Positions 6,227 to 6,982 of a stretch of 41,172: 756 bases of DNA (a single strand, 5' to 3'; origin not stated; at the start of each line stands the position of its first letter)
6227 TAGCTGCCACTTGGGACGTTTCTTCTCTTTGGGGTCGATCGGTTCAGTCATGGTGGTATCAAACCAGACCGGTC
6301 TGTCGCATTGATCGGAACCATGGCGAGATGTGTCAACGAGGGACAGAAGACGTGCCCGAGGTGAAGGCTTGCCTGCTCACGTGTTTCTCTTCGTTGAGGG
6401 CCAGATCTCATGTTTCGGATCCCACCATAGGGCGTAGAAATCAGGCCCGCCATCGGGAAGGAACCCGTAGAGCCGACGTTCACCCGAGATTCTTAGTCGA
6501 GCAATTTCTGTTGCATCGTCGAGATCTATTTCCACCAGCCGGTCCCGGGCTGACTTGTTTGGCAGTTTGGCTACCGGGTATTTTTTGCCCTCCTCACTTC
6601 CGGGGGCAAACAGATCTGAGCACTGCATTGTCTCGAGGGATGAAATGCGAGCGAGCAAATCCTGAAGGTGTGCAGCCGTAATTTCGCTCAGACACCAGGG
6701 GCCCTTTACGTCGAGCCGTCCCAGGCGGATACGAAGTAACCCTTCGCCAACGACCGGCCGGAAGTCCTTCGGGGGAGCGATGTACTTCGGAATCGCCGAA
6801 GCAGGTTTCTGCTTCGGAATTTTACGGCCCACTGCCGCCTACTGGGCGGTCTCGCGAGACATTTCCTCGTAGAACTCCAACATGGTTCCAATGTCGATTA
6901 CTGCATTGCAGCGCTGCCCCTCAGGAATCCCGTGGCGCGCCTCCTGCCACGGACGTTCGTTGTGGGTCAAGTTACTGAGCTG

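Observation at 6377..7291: Panacea-domain (DUF4065/SocA-like) gene coupled to an unrecognisable 151-aa partner: candidate new toxin-antitoxin / abortive-infection module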

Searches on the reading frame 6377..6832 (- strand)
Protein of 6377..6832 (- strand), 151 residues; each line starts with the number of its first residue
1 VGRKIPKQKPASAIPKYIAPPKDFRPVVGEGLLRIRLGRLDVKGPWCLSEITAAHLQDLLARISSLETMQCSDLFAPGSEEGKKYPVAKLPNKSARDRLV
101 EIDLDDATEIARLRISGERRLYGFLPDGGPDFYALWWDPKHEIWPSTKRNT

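Call 3: search_protein_families(library=pfam, proteins=[window:6377-6832:-], max_evalue=1)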
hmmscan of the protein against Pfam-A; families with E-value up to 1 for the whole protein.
window:6377-6832:- (151 aa): 0 families

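Call 4: search_protein_families(library=phrogs, proteins=[window:6377-6832:-], max_evalue=1)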
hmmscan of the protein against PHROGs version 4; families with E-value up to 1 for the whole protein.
window:6377-6832:- (151 aa): 1 family
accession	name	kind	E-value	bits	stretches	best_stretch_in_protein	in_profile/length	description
phrog_8366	-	unknown function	0.001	20.2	1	46-144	46-138/140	-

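Call 5: search_protein_families(library=ncbifam, proteins=[window:6377-6832:-], max_evalue=1)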
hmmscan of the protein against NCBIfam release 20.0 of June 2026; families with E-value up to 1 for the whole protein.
window:6377-6832:- (151 aa): 2 families
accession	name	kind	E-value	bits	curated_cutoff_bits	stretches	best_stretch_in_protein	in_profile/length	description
NF003583.0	PRK05248.3-4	equivalog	0.069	13.1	259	1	41-81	23-65/132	hypothetical protein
NF046006.1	MAG6450_fam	subfamily_domain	0.18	12.4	40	1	93-143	53-101/103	MAG6450 family protein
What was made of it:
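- On NCBIfam NF046006 MAG6450 family: The window protein scores 12.4 bits, E 0.18 (call 5).
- On SocAB type VI TA: The partner has no SocB-related hit (calls 3, 5).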

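Call 6: search_protein_families(library=padloc, proteins=[window:6377-6832:-], max_evalue=1)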
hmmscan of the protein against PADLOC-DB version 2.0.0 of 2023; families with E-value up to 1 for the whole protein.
window:6377-6832:- (151 aa): 0 families
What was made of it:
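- PADLOC has no match (call 6). There is no PADLOC hit (call 6).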

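Call 8: search_dna_similar(query=window:6377-6832:-, collection=phages, mode=protein, max_rows=30, max_evalue=0.01)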
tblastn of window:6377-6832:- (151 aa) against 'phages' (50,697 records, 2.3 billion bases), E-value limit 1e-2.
No match.
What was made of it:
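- tblastn found no close relative in 50,697 sequenced phages (call 8).
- Tried and rejected: tblastn of PanT against the same records found no match at E<=0.01 (call 8).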

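Call 12: find_homologous_proteins(query=window:6377-6832:-, max_evalue=0.001)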
Query window:6377-6832:- (151 aa): 39 proteins with E <= 0.001 among 88 candidates.
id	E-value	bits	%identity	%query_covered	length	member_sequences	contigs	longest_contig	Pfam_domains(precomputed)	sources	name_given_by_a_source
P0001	1.6e-97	342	99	100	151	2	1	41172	-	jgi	jgi:hypothetical protein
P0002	3.4e-81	289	84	99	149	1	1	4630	-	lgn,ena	-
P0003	3.2e-60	221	63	96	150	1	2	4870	-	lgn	-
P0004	8.4e-60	219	65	100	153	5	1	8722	-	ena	-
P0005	7.2e-59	216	64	97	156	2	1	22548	-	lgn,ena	-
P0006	1.6e-58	215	64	96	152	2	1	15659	-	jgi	jgi:hypothetical protein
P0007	1.3e-56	209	63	99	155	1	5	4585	-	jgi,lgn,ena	jgi:hypothetical protein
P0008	2.2e-56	208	62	98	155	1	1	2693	-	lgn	-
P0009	2.9e-56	208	64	97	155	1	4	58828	-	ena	-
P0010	3.2e-56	208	61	97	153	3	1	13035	-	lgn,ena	-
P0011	6.2e-55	204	60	100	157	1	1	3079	-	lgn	-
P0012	2.6e-54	202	64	95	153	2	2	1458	-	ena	-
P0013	1.5e-53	199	60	99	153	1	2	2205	-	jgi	jgi:hypothetical protein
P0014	1.6e-53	199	61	90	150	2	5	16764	-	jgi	-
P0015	1.8e-53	199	60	99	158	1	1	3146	-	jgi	jgi:hypothetical protein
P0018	1.0e-51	193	63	89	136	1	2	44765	-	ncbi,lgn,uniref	ncbi:hypothetical protein [Nocardia farcinica]|uniref:hypothetical protein n=1 Tax=Nocardia farcinic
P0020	5.3e-48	181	54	100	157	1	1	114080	-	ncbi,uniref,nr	ncbi:hypothetical protein GV791_14800 [Nocardia cyriacigeorgica]|uniref:Uncharacterized protein n=1 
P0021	1.0e-47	180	58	100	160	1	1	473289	-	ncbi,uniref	ncbi:hypothetical protein AB0H71_24060 [Nocardia sp. NPDC050697]|uniref:hypothetical protein n=1 Tax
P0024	5.4e-42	162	73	67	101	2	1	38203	-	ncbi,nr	ncbi:MAG: hypothetical protein EOP28_00325 [Rhodococcus sp. (in: high G+C Gram-positive bacteria)]|n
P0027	2.0e-34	137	73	55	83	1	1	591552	-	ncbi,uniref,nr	ncbi:hypothetical protein [Mycolicibacterium sp. 050158]|uniref:hypothetical protein n=1 Tax=Mycolic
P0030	4.6e-28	116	51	77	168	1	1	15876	-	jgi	jgi:hypothetical protein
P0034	2.5e-22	98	46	77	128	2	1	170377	-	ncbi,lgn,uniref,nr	ncbi:hypothetical protein SAMN04489712_1158 [Thermomonospora echinospora]|uniref:Uncharacterized pro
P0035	7.2e-22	96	46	74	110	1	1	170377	-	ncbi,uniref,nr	ncbi:hypothetical protein [Thermomonospora echinospora]|uniref:hypothetical protein n=1 Tax=Thermomo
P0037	1.3e-15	76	36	99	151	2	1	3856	-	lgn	-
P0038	1.6e-14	72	37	79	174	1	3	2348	-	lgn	-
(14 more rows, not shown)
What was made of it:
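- Checked: The source's own gene call is also 151 aa (P0001, call 12).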

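Call 15: search_solved_structures(query=A1, max_evalue=10, show_alignments=2)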
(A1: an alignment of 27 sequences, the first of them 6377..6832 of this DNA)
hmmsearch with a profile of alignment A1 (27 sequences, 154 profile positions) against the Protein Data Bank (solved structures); distinct sequences matched with E-value up to 10: 0.

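Call 16: search_protein_families(library=pfam, alignment_id=A1, max_evalue=1)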
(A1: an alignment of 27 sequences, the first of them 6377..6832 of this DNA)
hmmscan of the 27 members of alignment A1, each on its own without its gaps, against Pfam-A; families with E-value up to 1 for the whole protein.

A. member 1, window:6377-6832:- (151 aa): 0 families

B. families by the number of members that match (of 27 scanned): 6 families
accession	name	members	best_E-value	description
PF03448.22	MgtE_N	3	0.04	MgtE intracellular N domain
PF14502.12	HTH_41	1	0.041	Helix-turn-helix domain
PF25213.1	HVO_A0261_N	1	0.063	HVO_A0261 N-terminal domain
PF18557.6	NepR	1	0.071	Anti-sigma factor NepR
PF20930.2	Dicer_PBD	1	0.16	Dicer, partner-binding domain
PF18057.6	DUF5594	1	0.16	Domain of unknown function (DUF5594)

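Call 18: find_encoding_contigs(protein=P0020, flank=4000, max_places=3)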
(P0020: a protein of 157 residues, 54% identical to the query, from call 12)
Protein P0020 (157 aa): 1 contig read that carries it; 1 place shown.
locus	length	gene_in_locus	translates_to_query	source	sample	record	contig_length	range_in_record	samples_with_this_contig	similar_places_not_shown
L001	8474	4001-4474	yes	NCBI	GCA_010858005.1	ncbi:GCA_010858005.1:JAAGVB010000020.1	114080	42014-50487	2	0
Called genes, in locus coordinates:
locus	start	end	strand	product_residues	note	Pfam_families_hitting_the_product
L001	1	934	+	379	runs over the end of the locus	-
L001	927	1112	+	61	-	-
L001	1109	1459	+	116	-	-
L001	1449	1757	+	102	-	-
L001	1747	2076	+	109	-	-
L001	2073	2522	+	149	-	PF05866:RusA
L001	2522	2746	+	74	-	-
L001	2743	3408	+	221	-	-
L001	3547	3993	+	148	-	PF13274:SocA_Panacea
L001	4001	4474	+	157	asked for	-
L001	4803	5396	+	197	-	-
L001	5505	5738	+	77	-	PF24729:Acb2_Tad1_hairpin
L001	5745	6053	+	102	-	-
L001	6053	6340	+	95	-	PF01844:HNH, PF14279:HNH_5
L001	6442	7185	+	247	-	PF01844:HNH, PF14279:HNH_5 (weak)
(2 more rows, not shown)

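Call 19: find_encoding_contigs(protein=P0034, flank=4000, max_places=3)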
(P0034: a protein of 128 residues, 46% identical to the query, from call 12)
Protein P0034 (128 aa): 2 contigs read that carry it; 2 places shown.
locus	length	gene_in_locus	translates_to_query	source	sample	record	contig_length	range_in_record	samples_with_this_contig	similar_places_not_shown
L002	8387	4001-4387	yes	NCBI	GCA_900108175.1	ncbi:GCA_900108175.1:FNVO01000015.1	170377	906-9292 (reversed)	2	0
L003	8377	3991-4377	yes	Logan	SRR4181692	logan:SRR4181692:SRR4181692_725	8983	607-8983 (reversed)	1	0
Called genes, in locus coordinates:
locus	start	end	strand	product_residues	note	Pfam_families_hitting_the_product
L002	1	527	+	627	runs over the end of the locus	-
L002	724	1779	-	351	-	PF01118:Semialdhyde_dh, PF02774:Semialdhyde_dhC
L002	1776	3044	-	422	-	PF00696:AA_kinase, PF01842:ACT, PF22468:ACT_9, PF13840:ACT_7, PF01842:ACT, PF22468:ACT_9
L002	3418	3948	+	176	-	PF13274:SocA_Panacea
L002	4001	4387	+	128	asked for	-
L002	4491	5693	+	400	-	PF12844:HTH_19 (weak), PF13560:HTH_31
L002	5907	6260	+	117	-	-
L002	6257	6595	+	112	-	-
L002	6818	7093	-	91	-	-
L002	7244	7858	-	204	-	PF00440:TetR_N, PF21597:TetR_C_43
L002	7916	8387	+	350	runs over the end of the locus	PF08240:ADH_N, PF00107:ADH_zinc_N, PF13602:ADH_zinc_N_2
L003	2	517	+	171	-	?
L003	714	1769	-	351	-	PF01118:Semialdhyde_dh, PF02774:Semialdhyde_dhC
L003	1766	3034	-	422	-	PF00696:AA_kinase, PF01842:ACT, PF22468:ACT_9, PF13840:ACT_7, PF01842:ACT, PF22468:ACT_9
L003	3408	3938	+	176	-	PF13274:SocA_Panacea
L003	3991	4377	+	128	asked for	-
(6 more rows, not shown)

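Call 20: find_encoding_contigs(protein=P0030, flank=3000, max_places=2)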
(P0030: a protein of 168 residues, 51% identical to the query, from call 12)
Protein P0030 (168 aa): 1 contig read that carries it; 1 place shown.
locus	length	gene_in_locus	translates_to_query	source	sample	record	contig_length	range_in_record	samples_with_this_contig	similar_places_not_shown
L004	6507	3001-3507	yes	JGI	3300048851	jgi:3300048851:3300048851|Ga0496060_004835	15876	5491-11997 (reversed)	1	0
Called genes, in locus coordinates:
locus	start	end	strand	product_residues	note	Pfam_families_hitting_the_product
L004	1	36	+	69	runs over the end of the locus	-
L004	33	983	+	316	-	PF01510:Amidase_2, PF01471:PG_binding_1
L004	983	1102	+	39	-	-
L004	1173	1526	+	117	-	-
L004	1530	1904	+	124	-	-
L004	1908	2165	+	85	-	PF16945:Phage_r1t_holin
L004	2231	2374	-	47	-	-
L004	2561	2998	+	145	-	PF13274:SocA_Panacea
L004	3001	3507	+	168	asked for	-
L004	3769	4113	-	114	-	-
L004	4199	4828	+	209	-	-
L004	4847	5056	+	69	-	-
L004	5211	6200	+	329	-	-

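Call 21: find_encoding_contigs(protein=P0037, flank=3000, max_places=2)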
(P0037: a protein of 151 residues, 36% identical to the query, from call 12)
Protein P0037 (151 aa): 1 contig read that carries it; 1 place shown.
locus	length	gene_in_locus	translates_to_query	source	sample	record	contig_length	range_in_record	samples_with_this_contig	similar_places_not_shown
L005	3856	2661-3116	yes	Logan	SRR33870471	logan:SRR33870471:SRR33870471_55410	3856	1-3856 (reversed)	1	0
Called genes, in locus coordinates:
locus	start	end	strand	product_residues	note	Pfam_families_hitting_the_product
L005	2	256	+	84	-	?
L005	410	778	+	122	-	PF19730:DUF6221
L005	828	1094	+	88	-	-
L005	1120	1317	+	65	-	-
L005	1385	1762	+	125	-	PF02604:PhdYeFM_antitox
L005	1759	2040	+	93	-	PF05016:ParE_toxin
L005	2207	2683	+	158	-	PF13274:SocA_Panacea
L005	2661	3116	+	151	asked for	-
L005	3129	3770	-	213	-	-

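Call 22: find_encoding_contigs(protein=P0038, flank=3000, max_places=2)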
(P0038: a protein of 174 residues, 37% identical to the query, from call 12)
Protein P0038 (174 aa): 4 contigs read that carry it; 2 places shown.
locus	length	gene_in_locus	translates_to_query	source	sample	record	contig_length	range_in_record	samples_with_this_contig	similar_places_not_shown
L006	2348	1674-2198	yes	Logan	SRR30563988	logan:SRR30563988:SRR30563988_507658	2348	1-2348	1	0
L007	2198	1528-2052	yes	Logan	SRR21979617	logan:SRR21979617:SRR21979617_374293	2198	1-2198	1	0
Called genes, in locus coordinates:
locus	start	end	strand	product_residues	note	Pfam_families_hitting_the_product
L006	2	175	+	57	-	?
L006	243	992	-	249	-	PF05168:HEPN (weak)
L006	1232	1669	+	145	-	PF13274:SocA_Panacea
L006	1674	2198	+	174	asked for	-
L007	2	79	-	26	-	?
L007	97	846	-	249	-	PF05168:HEPN (weak)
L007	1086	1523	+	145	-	PF13274:SocA_Panacea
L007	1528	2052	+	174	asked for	-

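Call 23: predict_structure(alignment_id=A1)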
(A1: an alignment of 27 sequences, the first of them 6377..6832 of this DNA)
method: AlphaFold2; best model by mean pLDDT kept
length: 151 residues; sequences in the alignment: 27
mean_pLDDT: 86.6   pTM: 0.75
mean pLDDT of the five models: 86.6, 86.5, 85.8, 85.2, 83.3
residues with pLDDT >= 90: 106; 70-90: 25; 50-70: 14; < 50: 6
segments of 3 or more residues with pLDDT < 50: 1-4
pLDDT, mean of each block of 10 residues (from residue 1): 53 66 77 94 90 94 94 93 95 95 94 94 93 95 77 39
secondary structure, 60 per line:
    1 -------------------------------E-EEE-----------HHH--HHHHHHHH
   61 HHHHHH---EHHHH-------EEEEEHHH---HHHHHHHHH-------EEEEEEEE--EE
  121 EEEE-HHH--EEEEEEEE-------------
elements in order: E34-36 H53-66 H71-74 E82-86 H93-101 E109-116 E119-124 E131-138

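Call 26: fold_search(model_id=the predicted structure, library=pdb)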
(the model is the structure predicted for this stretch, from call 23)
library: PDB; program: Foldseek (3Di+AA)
matches with E <= 10: 181; with E <= 0.001: 0
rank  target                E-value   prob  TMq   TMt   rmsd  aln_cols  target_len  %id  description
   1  4mct_D                8.1e-02  0.75  0.34  0.49   7.7       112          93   14  P. vulgaris HIGBA structure, crystal form 1 (released 2013-12-11)
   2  7v5y_E                1.4e-01  0.51  0.31  0.48   8.0       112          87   13  Crystal structure of hexameric complex of Sa2YoeB-Sa2YefM toxin-antitoxin from Staphylococcus aureus (released 2021-12-15)
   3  1wmi_A                1.8e-01  0.85  0.40  0.62   3.8       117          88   14  Crystal structure of archaeal RelE-RelB complex from Pyrococcus horikoshii OT3 (released 2005-03-15)
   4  7v6w_E                2.0e-01  0.51  0.34  0.50   5.3       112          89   13  Crystal structure of heterohexameric Sa2YoeB-Sa2YefM complex bound to 26bp-DNA (released 2021-12-15)
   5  4px8                  2.1e-01  0.66  0.35  0.48   4.4        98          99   16  Structure of P. vulgaris HigB toxin (released 2015-10-21)
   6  5ixl_A                2.1e-01  0.57  0.35  0.48   6.4       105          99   15  Structure of P. vulgaris HigB toxin Y91A variant (released 2016-07-20)
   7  6l8e_E                2.8e-01  0.47  0.34  0.51   4.7       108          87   15  Crystal structure of heterohexameric YoeB-YefM complex bound to 26bp-DNA (released 2020-09-02)
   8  7v6w_F                2.9e-01  0.47  0.34  0.51   5.3       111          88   14  Crystal structure of heterohexameric Sa2YoeB-Sa2YefM complex bound to 26bp-DNA (released 2021-12-15)
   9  4mcx_B                3.1e-01  0.38  0.32  0.47   7.0       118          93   15  P. vulgaris HIGBA structure, crystal form 2 (released 2013-12-11)
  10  4w4g_QY               3.8e-01  0.54  0.37  0.55   5.0       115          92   16  Postcleavage state of 70S bound to HigB toxin and AAA (lysine) codon (released 2015-10-21)
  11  4mcx_D                3.8e-01  0.35  0.33  0.48   7.7       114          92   14  P. vulgaris HIGBA structure, crystal form 2 (released 2013-12-11)
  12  4ypb_QY               4.1e-01  0.51  0.37  0.54   5.0       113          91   16  Precleavage 70S structure of the P. vulgaris HigB DeltaH92 toxin bound to the AAA codon (released 2015-10-21)
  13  2a6r_C                4.1e-01  0.41  0.30  0.47   4.0        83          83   16  Crystal structure of YoeB under PEG condition (released 2005-08-23)
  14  3oei_G                4.1e-01  0.35  0.28  0.45   4.4        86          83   22  Crystal structure of Mycobacterium tuberculosis RelJK (Rv3357-Rv3358-RelBE3) (released 2011-03-16)
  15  6n90_A                4.1e-01  0.30  0.28  0.41   5.2        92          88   14  YoeB/ParE toxin from Agrobacterium tumefaciens (released 2019-11-06)
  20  7ycs_A                5.6e-01  0.20  0.27  0.39   6.8        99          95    9  Heterotetramer of Antitoxin PrpA together with Toxin PrpT from Pseudoalteromonas rubra (released 2022-09-21)
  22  9w3a_B                6.0e-01  0.21  0.30  0.38   6.4       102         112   17  Crystal structure of PfiAT toxin-antitoxin complex (released 2026-02-11)
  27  6n90_B                7.3e-01  0.21  0.27  0.42   5.2        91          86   14  YoeB/ParE toxin from Agrobacterium tumefaciens (released 2019-11-06)
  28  9w3a_A                7.3e-01  0.21  0.30  0.37   5.9        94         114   17  Crystal structure of PfiAT toxin-antitoxin complex (released 2026-02-11)
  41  9w3a_C                1.1e+00  0.15  0.33  0.42   6.8       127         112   15  Crystal structure of PfiAT toxin-antitoxin complex (released 2026-02-11)
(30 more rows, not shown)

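Call 29: search_protein_representatives(alignment_id=A1)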
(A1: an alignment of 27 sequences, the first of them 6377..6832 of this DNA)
Query: 27 sequences, 154 profile positions. Proteins with E-value up to 0.001 (for the whole library): 2524; up to 1e-10: 1362; up to 1e-30: 54. The best 150 are listed.
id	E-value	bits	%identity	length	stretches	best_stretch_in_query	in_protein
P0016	1.8e-66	239.2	-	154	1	1-154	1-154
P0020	1.1e-58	213.9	-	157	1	1-154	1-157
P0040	1.4e-47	177.8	-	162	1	18-151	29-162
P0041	4.6e-46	172.9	-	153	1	6-154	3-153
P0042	7.8e-46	172.2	-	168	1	8-154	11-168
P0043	3.1e-44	167.0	-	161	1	20-154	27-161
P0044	4.2e-44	166.5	-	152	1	6-154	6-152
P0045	5.9e-44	166.0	-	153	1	7-154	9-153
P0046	1.4e-43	164.8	-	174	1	1-154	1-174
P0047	1.0e-42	162.0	-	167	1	1-154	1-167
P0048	1.3e-41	158.5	-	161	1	11-151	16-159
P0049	3.1e-41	157.2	-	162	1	18-154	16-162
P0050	5.8e-41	156.3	-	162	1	23-154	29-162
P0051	2.4e-40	154.3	-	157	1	11-154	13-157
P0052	9.3e-40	152.4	-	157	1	14-152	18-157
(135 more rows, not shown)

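Call 31: search_protein_families(library=pfam, alignment_id=A2, max_evalue=0.1)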
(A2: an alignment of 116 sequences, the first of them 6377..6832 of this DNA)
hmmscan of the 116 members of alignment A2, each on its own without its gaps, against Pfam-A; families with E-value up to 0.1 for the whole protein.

A. member 1, window:6377-6832:- (151 aa): 0 families

B. families by the number of members that match (of 116 scanned): 15 families
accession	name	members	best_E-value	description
PF09904.15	HTH_43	1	0.022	Winged helix-turn helix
PF19769.4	CPxCG_zf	1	0.025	CPxCG-related zinc finger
PF17528.7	HdcB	1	0.025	Histidine decarboxylase maturation protein HdcB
PF15148.11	Apolipo_F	1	0.029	Apolipoprotein F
PF22208.1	Cas_Csm6_CARF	1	0.034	Cas_Csm6 CARF domain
PF25078.1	DUF7801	1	0.038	Domain of unknown function (DUF7801)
PF17840.6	Tugs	1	0.042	Tethering Ubl4a to BAGS domain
PF17176.10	tRNA_bind_3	1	0.062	tRNA-binding domain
PF10591.15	SPARC_Ca_bdg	1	0.062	Secreted protein acidic and rich in cysteine Ca binding region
PF08848.17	DUF1818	1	0.065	Domain of unknown function (DUF1818)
PF16225.10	DUF4884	1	0.07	Domain of unknown function (DUF4884)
PF07417.17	Crl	1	0.075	Sigma factor-binding transcriptional regulator Crl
PF20507.4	DUF6733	1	0.084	Family of unknown function (DUF6733)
PF24638.1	KH_DEAH11_1st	1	0.088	DEAH11 eukaryotic type KH-domain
PF25443.1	ANG-1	1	0.096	ANG-1-like domain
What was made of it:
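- Checked: The partner has no match in Pfam or PADLOC (calls 3, 6, 16, 31).
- Pfam gives nothing (calls 3, 16, 31).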

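Call 32: search_protein_families(library=ncbifam, alignment_id=A2, max_evalue=0.1)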
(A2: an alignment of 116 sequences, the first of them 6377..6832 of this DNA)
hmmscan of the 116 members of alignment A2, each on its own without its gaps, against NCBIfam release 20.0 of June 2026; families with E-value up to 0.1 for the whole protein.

A. member 1, window:6377-6832:- (151 aa): 1 family
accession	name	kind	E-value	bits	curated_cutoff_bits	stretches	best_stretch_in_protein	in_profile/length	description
NF003583.0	PRK05248.3-4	equivalog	0.069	13.1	259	1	41-81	23-65/132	hypothetical protein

B. families by the number of members that match (of 116 scanned): 16 families
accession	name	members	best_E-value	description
NF046006.1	MAG6450_fam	109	5.1e-08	MAG6450 family protein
NF003195.0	PRK04165.1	1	3.8e-06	acetyl-CoA decarbonylase/synthase complex subunit gamma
NF033601.2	Sta_opine_CntL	1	0.016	staphylopine biosynthesis enzyme CntL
NF008235.0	PRK11006.1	1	0.02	phosphate regulon sensor histidine kinase PhoR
TIGR04377.1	myo_inos_iolD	1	0.023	3D-(3,5/4)-trihydroxycyclohexane-1,2-dione acylhydrolase (decyclizing)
NF003090.0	PRK04017.1-1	1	0.03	hypothetical protein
NF006404.0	PRK08652.1-2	1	0.031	acetylornithine deacetylase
NF052239.1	antitox_spr1629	1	0.039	spr1629 family repressor/antitoxin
TIGR00781.1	ccoO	1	0.047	cytochrome-c oxidase, cbb3-type subunit II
NF038197.1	prim_adj_arch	1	0.052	primase-associated protein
NF052628.1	SrfF_fam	1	0.052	SrfF family effector protein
NF033706.1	Ni_bind_SCO4226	1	0.058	SCO4226 family nickel-binding protein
NF008217.0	PRK10984.1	1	0.058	sigma factor-binding protein Crl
NF047771.1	LIC_11490_fam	1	0.06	LIC_11490 family protein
TIGR00434.1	cysH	1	0.068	phosophoadenylyl-sulfate reductase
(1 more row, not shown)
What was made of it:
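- On NCBIfam NF046006 MAG6450 family: However, 109 of 116 family representatives match at E<=0.1, with the best at 5.1e-8 (call 32).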

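Call 33: search_solved_structures(query=A2, max_evalue=10, show_alignments=3)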
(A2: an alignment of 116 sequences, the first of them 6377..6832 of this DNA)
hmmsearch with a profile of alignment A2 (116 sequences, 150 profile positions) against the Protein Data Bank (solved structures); distinct sequences matched with E-value up to 10: 3.
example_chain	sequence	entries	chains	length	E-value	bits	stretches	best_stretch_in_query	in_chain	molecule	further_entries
3l19_A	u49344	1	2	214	0.6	13.5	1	30-98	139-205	Calcium/calmodulin dependent protein kinase with a kinase domain and 4 calmodulin like EF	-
7s0r_A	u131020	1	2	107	0.74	13.2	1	51-101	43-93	C protein beta antigen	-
1bjf_A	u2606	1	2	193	1.3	12.4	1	31-96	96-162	NEUROCALCIN DELTA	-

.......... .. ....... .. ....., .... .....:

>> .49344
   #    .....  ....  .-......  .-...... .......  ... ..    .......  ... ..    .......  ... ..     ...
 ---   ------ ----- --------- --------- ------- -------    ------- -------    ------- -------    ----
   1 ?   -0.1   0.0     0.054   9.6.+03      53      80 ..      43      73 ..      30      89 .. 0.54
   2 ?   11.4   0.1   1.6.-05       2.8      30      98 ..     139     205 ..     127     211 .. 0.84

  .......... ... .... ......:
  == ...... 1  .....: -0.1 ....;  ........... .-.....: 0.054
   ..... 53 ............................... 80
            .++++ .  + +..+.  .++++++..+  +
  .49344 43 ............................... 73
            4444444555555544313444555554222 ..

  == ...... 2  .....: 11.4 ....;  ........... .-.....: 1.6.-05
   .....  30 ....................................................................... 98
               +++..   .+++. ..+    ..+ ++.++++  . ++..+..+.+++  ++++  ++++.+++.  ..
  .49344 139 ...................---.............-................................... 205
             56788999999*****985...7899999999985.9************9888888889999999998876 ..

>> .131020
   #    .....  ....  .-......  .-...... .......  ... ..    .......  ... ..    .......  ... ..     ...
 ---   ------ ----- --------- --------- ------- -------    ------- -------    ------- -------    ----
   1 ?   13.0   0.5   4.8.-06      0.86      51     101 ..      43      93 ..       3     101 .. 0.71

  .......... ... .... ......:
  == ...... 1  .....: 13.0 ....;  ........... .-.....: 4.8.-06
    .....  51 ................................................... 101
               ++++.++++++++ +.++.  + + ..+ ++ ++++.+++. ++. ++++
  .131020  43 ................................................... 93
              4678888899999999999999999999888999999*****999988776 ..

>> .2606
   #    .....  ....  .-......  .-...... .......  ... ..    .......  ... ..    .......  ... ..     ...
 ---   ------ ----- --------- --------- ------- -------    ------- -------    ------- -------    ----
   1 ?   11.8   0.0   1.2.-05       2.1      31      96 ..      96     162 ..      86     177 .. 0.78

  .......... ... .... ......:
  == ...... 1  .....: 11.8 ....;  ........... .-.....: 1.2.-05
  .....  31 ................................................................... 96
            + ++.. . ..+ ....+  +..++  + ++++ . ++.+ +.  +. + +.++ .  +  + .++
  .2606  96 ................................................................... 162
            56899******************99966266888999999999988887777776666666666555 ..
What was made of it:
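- Tried and rejected: PDB sequence-profile searches with 27- and 116-sequence profiles gave nothing meaningful (calls 15, 33).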
